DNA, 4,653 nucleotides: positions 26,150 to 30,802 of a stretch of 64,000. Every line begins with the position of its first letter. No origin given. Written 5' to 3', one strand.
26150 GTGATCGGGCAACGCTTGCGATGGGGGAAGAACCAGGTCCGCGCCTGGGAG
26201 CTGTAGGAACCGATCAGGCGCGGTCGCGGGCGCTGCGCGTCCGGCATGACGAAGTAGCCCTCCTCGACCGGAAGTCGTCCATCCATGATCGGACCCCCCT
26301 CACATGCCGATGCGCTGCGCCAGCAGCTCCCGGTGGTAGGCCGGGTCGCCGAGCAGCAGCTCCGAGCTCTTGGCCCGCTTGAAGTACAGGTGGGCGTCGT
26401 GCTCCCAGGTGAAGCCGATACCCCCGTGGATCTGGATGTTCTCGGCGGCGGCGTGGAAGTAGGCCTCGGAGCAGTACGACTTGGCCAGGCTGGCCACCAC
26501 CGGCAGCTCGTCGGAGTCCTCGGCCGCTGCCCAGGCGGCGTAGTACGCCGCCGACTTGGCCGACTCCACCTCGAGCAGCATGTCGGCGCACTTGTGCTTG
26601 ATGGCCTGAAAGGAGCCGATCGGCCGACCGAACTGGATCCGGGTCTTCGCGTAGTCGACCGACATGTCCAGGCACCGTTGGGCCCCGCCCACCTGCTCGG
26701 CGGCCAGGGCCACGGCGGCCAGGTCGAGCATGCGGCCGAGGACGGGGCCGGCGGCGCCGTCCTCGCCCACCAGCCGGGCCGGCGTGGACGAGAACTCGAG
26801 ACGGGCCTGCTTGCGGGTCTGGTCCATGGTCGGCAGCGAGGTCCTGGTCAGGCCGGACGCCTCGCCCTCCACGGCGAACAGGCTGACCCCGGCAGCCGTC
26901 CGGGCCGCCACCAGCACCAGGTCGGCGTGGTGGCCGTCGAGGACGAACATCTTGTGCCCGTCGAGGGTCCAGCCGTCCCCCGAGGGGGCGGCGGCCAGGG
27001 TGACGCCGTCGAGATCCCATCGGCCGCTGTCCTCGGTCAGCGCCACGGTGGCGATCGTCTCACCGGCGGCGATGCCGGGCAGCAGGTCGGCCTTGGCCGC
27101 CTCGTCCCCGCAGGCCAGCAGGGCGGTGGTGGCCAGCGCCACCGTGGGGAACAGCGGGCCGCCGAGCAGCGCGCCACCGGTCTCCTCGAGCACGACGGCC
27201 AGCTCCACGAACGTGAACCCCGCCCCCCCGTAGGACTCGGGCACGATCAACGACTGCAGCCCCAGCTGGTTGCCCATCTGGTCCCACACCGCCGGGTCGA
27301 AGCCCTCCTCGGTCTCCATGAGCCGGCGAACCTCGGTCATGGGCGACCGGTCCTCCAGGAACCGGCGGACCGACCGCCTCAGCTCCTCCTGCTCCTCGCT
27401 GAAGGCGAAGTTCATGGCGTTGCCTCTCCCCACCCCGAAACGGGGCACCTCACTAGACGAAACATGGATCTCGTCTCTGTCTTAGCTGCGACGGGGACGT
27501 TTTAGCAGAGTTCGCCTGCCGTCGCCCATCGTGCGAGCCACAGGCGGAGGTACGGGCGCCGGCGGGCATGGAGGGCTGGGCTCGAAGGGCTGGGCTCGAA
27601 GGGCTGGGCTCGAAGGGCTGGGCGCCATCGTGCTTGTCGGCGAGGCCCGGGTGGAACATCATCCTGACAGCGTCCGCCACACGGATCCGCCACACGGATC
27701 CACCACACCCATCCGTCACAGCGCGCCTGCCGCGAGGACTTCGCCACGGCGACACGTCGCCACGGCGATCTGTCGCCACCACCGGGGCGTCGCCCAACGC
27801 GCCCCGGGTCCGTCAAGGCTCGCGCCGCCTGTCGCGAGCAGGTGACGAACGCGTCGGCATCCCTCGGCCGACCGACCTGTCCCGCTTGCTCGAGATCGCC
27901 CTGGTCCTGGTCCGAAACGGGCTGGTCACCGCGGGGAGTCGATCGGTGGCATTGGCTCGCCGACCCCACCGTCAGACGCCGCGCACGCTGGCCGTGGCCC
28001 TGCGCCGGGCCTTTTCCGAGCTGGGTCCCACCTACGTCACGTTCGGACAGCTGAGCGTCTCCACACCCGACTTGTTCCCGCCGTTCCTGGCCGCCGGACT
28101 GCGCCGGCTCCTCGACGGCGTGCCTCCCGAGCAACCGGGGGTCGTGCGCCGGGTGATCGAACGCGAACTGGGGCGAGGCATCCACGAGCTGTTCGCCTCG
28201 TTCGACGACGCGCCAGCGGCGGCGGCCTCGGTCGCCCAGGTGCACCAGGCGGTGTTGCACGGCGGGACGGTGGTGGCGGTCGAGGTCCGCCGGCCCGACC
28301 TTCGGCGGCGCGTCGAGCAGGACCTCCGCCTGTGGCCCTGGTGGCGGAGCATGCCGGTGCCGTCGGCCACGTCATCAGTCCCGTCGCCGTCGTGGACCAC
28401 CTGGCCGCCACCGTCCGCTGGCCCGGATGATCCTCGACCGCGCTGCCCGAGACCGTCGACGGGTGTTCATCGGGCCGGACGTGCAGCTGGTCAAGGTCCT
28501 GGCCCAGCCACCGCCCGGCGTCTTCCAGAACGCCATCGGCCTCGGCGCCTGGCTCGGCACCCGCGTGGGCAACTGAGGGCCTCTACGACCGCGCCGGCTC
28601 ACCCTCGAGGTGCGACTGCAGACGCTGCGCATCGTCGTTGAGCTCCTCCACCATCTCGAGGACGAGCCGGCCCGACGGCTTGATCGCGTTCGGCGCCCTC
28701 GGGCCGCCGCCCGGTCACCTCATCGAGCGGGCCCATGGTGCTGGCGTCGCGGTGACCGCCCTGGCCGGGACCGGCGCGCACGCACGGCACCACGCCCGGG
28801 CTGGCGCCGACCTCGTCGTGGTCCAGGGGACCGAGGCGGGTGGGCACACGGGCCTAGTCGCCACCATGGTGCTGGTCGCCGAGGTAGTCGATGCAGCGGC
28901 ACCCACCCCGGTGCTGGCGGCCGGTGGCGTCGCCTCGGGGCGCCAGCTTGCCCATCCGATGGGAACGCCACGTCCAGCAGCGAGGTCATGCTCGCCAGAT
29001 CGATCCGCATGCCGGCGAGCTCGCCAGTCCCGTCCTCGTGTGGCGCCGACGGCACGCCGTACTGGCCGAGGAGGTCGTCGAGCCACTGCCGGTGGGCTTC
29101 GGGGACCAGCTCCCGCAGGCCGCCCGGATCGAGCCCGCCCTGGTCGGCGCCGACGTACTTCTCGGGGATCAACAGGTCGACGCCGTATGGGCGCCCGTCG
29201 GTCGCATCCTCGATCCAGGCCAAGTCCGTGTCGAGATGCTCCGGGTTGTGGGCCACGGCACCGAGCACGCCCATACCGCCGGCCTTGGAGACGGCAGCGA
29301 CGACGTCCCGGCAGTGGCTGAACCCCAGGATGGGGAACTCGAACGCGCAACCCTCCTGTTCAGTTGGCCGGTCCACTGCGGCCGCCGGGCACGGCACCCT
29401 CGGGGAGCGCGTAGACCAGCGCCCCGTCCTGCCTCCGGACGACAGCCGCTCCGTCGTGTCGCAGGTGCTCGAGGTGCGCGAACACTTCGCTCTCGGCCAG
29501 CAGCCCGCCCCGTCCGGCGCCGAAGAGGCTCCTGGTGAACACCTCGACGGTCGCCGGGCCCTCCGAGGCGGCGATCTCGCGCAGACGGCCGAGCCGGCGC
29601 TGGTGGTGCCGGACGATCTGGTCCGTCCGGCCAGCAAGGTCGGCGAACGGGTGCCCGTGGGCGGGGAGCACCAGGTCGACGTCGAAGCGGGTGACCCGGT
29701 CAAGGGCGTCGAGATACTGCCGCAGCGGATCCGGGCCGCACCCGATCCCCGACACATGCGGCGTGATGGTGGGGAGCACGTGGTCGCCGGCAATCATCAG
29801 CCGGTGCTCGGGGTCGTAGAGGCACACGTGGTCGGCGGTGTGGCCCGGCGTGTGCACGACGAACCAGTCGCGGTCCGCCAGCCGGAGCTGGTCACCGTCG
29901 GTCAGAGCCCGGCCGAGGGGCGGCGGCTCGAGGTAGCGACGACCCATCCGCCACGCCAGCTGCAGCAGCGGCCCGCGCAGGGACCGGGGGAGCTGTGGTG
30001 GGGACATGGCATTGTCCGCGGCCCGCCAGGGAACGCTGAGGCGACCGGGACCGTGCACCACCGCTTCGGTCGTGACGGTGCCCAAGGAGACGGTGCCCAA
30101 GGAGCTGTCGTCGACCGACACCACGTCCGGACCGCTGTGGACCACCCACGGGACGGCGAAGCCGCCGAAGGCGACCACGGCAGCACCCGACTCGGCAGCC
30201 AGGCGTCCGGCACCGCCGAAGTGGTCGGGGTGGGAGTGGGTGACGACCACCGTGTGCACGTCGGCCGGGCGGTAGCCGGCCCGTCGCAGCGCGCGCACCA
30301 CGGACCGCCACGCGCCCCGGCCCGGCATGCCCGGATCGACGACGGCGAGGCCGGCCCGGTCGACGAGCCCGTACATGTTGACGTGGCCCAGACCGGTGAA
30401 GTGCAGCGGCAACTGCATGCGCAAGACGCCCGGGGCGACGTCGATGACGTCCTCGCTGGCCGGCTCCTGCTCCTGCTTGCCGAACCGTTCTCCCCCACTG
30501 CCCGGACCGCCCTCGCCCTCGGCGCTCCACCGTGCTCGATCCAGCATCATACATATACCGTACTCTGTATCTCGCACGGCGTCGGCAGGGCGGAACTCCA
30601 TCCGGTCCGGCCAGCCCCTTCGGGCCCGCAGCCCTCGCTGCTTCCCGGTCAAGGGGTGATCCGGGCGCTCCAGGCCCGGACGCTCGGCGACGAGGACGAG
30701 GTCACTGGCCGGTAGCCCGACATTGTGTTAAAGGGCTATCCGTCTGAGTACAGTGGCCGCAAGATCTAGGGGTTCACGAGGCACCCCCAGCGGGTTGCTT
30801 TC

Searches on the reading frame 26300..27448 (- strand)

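Call 66: search_protein_families(library=pfam, proteins=[window:26300-27448:-], max_evalue=0.001)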
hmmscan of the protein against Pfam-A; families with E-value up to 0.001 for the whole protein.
window:26300-27448:- (382 aa): 4 families
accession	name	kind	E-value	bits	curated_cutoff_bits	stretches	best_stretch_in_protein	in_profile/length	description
PF00441.29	Acyl-CoA_dh_1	-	1.6e-33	116.4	22.4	1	239-380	9-149/150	Acyl-CoA dehydrogenase, C-terminal domain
PF02771.21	Acyl-CoA_dh_N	-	3.1e-21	76.3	22.9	1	17-130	1-113/113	Acyl-CoA dehydrogenase, N-terminal domain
PF02770.24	Acyl-CoA_dh_M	-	4.4e-11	43.2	33.3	1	135-219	2-94/97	Acyl-CoA dehydrogenase, middle domain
PF08028.16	Acyl-CoA_dh_2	-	3.7e-08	34.2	22.7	1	248-347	3-111/134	Acyl-CoA dehydrogenase, C-terminal domain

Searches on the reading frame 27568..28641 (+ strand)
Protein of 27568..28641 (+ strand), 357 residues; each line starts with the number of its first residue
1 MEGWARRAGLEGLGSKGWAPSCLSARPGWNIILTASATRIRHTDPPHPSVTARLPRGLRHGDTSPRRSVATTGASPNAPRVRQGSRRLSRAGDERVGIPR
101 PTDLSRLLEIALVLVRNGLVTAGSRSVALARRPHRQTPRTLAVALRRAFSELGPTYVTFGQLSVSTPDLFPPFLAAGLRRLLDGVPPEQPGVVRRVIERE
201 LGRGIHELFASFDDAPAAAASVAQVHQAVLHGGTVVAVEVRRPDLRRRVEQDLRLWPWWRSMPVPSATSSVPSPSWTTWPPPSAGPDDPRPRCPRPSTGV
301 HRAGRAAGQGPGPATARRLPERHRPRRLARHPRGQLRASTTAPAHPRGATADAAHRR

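Call 66: search_protein_families(library=pfam, proteins=[window:27568-28641:+], max_evalue=0.001)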
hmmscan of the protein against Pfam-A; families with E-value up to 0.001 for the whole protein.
window:27568-28641:+ (357 aa): 1 family
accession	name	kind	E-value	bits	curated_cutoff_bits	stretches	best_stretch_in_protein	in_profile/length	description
PF03109.22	ABC1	-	1.1e-20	74.3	22.9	1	181-256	2-77/244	ABC1 atypical kinase-like domain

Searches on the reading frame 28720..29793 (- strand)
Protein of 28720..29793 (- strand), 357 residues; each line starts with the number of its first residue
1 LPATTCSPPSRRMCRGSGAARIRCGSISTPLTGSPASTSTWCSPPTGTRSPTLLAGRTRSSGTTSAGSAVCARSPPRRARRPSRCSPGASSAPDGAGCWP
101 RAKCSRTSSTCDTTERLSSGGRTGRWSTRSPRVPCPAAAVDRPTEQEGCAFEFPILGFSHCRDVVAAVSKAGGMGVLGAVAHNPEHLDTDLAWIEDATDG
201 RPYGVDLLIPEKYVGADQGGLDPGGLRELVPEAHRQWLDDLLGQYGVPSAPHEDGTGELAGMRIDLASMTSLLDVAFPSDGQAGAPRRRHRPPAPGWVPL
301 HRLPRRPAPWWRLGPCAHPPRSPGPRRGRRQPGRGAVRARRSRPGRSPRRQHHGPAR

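Call 66: search_protein_families(library=pfam, proteins=[window:28720-29793:-], max_evalue=0.001)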
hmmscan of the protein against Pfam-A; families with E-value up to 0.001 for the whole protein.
window:28720-29793:- (357 aa): 1 family
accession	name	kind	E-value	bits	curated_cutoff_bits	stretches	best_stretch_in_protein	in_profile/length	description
PF03060.21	NMO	-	2.5e-07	30.8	28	1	162-214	25-76/331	Nitronate monooxygenase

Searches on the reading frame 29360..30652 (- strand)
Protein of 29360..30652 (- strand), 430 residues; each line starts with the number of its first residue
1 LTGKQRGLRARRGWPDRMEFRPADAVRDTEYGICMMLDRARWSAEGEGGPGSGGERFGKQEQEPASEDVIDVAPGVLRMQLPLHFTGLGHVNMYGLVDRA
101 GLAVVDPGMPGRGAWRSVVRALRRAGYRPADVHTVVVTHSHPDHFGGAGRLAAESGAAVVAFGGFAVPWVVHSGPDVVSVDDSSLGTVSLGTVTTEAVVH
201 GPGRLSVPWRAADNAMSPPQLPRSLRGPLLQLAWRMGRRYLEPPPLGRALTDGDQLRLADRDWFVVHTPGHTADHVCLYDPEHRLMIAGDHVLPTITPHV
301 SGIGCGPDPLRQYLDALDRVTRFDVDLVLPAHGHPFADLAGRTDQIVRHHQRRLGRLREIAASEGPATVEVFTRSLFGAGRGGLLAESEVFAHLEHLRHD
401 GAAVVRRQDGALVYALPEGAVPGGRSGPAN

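Call 66: search_protein_families(library=pfam, proteins=[window:29360-30652:-], max_evalue=0.001)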
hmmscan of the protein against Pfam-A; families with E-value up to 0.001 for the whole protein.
window:29360-30652:- (430 aa): 3 families
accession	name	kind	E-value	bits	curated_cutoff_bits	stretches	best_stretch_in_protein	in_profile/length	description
PF00753.33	Lactamase_B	-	5.7e-26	92.1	22.7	1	87-332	2-196/196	Metallo-beta-lactamase superfamily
PF19583.5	ODP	-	7.6e-05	23.1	27.2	0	91-155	3-64/194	ODP family beta lactamase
PF12706.13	Lactamase_B_2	-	0.00044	20.3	27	1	120-157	17-56/200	Beta-lactamase superfamily domain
